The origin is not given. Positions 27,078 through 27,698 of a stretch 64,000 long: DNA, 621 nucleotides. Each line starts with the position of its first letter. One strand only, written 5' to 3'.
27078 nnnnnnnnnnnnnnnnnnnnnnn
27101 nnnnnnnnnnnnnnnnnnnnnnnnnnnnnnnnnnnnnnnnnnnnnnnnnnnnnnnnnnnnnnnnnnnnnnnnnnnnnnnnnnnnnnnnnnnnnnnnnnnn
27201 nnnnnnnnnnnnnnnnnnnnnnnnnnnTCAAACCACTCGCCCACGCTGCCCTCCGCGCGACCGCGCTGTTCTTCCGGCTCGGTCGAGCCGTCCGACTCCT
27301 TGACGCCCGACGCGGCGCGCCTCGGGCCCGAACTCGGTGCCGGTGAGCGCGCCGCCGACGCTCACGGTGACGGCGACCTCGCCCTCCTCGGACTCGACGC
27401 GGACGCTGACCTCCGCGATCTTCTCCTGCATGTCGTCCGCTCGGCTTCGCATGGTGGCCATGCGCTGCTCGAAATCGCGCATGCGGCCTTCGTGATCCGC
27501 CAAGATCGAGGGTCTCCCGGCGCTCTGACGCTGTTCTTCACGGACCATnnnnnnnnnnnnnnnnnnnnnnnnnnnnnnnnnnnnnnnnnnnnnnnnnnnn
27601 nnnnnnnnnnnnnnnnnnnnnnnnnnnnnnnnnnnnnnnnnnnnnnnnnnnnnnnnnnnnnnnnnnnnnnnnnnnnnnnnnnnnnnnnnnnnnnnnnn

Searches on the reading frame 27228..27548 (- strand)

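Call 8: search_protein_families(library=pfam, proteins=[window:27228-27548:-], max_evalue=0.01)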
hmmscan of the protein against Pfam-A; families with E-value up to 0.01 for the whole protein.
window:27228-27548:- (106 aa): 1 family
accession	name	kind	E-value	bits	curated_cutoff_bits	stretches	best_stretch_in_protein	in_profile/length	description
PF02575.21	YbaB_DNA_bd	-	2e-07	31.5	25.5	1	29-79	3-53/91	YbaB/EbfC DNA-binding family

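Call 61: search_protein_families(library=ncbifam, proteins=[window:27228-27548:-], max_evalue=0.01)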
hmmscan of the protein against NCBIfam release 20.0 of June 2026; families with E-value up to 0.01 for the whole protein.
window:27228-27548:- (106 aa): 0 families
